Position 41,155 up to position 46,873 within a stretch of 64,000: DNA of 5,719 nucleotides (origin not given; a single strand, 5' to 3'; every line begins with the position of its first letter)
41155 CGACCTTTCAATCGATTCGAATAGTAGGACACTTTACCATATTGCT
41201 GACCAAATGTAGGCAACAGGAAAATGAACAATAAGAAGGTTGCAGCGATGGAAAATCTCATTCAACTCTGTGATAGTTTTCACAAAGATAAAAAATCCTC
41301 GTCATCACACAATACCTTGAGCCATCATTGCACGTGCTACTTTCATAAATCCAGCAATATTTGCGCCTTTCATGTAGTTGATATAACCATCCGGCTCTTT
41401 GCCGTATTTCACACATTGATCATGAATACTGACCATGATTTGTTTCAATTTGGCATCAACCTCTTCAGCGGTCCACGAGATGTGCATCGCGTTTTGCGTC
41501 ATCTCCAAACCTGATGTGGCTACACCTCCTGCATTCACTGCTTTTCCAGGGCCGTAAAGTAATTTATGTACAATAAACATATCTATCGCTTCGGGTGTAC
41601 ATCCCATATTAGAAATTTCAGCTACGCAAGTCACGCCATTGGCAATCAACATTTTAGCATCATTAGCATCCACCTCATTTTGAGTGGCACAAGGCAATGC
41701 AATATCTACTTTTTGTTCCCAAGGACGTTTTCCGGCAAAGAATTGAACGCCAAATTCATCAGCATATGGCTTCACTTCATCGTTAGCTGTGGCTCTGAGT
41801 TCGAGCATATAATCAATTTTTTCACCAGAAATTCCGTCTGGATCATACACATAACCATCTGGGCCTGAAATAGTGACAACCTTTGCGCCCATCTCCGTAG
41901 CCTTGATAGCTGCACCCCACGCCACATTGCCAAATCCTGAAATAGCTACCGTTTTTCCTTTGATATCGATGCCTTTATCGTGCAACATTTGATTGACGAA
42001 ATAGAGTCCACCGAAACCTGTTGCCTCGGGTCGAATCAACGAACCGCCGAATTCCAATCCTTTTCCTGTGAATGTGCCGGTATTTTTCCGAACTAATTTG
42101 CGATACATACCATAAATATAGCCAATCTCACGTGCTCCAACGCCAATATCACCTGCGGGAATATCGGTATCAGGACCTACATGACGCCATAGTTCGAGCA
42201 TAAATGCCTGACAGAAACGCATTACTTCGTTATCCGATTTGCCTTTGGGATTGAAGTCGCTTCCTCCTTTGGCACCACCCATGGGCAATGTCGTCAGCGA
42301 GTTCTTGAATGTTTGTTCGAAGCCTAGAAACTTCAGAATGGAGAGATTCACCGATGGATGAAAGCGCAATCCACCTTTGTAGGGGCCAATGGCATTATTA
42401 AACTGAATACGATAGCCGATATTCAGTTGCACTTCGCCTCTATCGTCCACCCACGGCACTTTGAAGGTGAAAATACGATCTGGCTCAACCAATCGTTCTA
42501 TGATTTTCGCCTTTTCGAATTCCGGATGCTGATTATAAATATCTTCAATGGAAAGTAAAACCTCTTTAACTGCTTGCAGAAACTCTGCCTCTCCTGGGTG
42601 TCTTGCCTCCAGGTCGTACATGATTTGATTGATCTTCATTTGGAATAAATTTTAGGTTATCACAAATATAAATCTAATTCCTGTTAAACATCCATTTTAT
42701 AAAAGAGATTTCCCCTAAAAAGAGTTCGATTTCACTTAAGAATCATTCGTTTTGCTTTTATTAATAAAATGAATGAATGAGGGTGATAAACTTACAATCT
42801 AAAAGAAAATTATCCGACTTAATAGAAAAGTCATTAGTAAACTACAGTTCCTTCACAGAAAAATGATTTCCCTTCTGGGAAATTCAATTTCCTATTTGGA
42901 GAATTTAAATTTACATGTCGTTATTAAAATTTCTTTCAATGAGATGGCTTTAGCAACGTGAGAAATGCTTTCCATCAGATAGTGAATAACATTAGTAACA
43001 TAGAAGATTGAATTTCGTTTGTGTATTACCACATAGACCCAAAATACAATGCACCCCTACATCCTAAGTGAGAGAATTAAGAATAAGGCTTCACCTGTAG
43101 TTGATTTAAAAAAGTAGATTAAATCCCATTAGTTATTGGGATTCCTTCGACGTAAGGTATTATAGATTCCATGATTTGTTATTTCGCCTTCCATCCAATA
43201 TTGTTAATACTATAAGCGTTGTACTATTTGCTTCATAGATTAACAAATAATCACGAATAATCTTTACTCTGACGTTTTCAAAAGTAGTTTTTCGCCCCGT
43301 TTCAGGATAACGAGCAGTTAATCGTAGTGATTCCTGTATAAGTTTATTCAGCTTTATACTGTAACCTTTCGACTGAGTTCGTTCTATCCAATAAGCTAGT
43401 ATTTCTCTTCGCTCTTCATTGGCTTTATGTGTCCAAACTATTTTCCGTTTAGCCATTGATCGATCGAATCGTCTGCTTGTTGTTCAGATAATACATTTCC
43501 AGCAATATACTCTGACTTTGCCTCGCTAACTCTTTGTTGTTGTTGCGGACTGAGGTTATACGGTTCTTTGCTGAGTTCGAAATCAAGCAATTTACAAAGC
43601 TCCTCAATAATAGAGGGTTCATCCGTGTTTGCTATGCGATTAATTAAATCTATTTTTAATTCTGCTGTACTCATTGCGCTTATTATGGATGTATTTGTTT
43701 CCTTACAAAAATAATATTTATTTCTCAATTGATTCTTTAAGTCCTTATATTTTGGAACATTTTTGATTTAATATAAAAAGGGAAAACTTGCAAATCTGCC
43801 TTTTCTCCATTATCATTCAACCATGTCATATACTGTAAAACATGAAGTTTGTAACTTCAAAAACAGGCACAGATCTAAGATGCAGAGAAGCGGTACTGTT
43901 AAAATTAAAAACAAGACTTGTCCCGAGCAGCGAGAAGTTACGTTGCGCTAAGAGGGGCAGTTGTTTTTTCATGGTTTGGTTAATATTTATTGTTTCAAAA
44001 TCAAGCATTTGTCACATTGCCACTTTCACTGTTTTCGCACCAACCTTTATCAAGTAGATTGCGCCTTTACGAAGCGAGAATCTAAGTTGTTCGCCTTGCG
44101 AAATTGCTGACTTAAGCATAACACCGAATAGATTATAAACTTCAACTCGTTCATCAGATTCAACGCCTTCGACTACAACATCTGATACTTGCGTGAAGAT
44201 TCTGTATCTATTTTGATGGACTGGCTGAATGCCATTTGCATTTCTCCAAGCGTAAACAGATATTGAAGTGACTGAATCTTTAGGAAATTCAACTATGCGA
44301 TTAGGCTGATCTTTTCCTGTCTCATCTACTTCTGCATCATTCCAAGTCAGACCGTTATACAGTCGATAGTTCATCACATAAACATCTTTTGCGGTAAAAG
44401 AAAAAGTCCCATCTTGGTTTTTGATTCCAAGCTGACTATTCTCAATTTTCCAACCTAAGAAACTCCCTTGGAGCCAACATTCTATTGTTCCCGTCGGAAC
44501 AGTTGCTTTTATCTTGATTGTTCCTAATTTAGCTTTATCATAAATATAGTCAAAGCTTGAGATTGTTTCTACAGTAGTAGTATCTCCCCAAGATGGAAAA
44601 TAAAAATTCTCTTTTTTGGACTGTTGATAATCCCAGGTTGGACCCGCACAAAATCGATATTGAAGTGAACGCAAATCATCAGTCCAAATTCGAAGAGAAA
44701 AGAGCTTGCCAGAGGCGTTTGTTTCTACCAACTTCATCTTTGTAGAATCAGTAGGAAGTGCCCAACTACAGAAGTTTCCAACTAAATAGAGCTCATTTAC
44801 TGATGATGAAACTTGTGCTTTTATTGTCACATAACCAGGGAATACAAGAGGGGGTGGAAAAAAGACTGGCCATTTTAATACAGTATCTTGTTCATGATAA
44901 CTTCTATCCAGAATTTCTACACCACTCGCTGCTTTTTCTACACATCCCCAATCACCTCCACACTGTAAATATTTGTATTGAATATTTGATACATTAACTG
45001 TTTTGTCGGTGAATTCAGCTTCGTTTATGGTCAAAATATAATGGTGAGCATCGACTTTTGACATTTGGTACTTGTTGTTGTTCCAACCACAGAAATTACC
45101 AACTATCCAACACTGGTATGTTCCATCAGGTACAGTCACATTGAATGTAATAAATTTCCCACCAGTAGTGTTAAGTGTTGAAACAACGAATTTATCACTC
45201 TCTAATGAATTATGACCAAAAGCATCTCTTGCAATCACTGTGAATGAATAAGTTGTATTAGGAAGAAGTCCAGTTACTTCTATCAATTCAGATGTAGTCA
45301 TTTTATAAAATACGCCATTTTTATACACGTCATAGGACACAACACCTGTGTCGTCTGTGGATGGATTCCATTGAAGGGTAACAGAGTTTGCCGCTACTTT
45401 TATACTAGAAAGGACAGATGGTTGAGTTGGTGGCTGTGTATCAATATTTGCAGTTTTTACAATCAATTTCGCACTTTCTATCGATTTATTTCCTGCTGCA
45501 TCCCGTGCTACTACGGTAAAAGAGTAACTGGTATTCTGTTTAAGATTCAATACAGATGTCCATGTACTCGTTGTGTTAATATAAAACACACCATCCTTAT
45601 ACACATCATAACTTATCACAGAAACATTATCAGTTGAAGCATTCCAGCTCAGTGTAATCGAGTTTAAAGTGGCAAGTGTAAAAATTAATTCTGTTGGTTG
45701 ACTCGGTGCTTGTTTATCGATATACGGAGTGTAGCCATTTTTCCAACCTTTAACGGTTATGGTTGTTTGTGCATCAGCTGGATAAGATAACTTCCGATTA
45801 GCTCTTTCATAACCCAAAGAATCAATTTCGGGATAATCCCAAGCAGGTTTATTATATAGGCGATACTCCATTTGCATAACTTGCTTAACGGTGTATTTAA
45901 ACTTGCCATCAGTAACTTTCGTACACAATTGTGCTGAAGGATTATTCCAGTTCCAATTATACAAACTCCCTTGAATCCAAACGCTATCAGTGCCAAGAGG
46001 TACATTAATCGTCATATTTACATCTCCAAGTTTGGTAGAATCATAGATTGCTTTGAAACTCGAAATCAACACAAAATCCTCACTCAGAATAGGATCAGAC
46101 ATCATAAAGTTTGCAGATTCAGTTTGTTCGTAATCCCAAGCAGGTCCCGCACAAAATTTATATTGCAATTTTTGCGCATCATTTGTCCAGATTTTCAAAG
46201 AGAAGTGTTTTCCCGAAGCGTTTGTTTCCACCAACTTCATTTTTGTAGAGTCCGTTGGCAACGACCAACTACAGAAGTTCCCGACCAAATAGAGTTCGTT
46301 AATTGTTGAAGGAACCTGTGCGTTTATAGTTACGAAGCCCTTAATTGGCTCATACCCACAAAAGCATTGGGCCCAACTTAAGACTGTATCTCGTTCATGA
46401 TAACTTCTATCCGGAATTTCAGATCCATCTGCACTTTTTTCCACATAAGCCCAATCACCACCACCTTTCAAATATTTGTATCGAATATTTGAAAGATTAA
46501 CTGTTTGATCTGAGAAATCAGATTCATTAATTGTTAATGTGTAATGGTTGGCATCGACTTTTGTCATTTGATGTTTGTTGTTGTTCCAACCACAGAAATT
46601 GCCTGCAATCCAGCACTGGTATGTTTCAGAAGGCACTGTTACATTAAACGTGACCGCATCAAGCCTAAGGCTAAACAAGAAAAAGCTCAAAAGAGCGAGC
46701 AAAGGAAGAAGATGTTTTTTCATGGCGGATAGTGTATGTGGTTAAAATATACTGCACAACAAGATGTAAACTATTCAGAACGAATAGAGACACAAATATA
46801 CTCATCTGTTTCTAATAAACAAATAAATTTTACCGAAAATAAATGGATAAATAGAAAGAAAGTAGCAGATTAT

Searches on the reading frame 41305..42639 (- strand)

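Call 80: search_protein_families(library=pfam, proteins=[window:41305-42639:-], max_evalue=1e-8)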
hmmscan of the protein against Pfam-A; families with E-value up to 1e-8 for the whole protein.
window:41305-42639:- (444 aa): 2 families
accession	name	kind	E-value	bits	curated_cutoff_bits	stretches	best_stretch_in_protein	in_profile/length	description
PF00208.27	ELFV_dehydrog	-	2.3e-86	289.9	23.4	1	198-442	1-241/241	Glutamate/Leucine/Phenylalanine/Valine dehydrogenase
PF02812.23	ELFV_dehydrog_N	-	2.3e-51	173.3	25.3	1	53-181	1-129/129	Glu/Leu/Phe/Val dehydrogenase, dimerisation domain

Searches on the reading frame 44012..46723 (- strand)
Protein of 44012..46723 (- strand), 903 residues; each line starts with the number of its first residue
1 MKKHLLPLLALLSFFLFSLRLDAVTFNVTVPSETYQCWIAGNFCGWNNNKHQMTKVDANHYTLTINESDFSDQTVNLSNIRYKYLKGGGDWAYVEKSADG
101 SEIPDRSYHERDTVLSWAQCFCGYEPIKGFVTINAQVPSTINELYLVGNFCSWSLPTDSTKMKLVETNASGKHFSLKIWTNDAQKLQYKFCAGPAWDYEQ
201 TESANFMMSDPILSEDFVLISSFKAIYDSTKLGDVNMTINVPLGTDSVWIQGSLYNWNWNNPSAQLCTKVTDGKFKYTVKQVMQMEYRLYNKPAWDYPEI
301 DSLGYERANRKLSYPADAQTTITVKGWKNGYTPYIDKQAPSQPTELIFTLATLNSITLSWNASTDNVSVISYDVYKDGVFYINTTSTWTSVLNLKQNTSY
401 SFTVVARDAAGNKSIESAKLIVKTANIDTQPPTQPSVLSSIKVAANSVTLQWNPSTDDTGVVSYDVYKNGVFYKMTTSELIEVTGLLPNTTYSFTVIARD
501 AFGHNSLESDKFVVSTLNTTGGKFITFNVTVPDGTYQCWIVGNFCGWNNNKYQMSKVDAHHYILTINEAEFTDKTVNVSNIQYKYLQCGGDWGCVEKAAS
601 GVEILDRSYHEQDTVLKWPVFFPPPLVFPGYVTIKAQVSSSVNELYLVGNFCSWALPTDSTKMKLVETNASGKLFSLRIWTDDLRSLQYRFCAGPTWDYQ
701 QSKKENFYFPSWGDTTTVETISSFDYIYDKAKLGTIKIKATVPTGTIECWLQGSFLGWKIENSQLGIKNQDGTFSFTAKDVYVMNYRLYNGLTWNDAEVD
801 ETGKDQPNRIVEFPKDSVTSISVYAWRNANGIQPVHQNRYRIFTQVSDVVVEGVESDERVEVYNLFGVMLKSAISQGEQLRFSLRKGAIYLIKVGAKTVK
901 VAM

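Call 80: search_protein_families(library=pfam, proteins=[window:44012-46723:-], max_evalue=1e-8)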
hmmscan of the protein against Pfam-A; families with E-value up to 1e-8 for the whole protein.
window:44012-46723:- (903 aa): 1 family
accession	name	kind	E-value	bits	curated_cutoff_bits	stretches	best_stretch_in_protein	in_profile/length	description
PF00041.27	fn3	-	9.2e-17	61.5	25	0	341-420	1-81/84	Fibronectin type III domain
